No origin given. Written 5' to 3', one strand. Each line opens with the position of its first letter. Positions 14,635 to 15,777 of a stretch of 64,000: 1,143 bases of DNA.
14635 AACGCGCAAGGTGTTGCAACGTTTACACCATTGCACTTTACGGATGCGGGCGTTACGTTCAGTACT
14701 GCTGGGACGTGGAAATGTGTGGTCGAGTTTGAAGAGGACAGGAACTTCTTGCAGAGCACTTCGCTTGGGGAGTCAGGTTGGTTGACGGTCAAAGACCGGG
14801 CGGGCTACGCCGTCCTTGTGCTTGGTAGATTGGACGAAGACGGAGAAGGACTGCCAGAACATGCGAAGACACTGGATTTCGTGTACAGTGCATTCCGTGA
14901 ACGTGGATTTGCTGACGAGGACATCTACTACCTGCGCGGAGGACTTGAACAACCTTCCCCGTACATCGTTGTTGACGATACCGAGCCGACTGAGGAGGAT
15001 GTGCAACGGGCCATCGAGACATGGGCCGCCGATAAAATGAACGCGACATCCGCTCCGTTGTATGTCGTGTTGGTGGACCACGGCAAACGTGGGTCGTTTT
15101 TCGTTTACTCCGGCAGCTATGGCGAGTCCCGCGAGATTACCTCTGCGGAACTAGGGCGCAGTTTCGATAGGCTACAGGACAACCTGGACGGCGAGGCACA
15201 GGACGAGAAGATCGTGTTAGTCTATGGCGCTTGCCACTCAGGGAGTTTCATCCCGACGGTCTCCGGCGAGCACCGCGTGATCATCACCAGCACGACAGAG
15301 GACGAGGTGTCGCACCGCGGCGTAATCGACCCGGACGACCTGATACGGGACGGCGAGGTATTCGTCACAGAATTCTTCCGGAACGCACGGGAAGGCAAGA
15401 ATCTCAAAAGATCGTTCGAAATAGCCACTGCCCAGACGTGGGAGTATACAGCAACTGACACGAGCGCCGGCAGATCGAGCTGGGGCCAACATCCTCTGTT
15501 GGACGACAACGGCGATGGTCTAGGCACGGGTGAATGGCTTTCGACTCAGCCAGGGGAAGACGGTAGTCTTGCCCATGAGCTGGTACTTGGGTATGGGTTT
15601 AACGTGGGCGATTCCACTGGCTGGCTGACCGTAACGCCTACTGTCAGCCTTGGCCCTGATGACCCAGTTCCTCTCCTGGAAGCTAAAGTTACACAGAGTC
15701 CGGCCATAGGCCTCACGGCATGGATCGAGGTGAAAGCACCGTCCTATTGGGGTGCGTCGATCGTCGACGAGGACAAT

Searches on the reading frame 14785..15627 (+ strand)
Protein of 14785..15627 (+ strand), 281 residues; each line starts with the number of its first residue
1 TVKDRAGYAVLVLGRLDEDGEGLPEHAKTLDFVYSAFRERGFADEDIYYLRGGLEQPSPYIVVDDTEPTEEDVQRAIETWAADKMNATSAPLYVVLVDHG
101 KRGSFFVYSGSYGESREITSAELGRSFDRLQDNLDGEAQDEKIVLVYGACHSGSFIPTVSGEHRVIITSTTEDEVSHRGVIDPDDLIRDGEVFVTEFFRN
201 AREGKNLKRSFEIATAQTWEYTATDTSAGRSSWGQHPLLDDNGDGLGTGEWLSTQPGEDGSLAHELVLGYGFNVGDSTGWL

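Call 86: search_solved_structures(query=window:14785-15627:+, max_evalue=10, show_alignments=2)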
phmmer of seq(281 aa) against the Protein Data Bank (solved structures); distinct sequences matched with E-value up to 10: 4.
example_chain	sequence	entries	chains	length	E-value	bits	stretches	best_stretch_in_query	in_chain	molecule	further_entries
4cj9_A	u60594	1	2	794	0.074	15.7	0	30-69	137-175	BURRH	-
4cja_A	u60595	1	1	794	0.078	15.6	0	30-69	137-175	BURRH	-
9mg8_A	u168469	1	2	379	0.42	13.2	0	181-214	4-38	b-iTHR-110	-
4cnl_A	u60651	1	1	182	4.2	9.9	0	214-252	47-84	PUTATIVE PNEUMOCOCCAL SURFACE PROTEIN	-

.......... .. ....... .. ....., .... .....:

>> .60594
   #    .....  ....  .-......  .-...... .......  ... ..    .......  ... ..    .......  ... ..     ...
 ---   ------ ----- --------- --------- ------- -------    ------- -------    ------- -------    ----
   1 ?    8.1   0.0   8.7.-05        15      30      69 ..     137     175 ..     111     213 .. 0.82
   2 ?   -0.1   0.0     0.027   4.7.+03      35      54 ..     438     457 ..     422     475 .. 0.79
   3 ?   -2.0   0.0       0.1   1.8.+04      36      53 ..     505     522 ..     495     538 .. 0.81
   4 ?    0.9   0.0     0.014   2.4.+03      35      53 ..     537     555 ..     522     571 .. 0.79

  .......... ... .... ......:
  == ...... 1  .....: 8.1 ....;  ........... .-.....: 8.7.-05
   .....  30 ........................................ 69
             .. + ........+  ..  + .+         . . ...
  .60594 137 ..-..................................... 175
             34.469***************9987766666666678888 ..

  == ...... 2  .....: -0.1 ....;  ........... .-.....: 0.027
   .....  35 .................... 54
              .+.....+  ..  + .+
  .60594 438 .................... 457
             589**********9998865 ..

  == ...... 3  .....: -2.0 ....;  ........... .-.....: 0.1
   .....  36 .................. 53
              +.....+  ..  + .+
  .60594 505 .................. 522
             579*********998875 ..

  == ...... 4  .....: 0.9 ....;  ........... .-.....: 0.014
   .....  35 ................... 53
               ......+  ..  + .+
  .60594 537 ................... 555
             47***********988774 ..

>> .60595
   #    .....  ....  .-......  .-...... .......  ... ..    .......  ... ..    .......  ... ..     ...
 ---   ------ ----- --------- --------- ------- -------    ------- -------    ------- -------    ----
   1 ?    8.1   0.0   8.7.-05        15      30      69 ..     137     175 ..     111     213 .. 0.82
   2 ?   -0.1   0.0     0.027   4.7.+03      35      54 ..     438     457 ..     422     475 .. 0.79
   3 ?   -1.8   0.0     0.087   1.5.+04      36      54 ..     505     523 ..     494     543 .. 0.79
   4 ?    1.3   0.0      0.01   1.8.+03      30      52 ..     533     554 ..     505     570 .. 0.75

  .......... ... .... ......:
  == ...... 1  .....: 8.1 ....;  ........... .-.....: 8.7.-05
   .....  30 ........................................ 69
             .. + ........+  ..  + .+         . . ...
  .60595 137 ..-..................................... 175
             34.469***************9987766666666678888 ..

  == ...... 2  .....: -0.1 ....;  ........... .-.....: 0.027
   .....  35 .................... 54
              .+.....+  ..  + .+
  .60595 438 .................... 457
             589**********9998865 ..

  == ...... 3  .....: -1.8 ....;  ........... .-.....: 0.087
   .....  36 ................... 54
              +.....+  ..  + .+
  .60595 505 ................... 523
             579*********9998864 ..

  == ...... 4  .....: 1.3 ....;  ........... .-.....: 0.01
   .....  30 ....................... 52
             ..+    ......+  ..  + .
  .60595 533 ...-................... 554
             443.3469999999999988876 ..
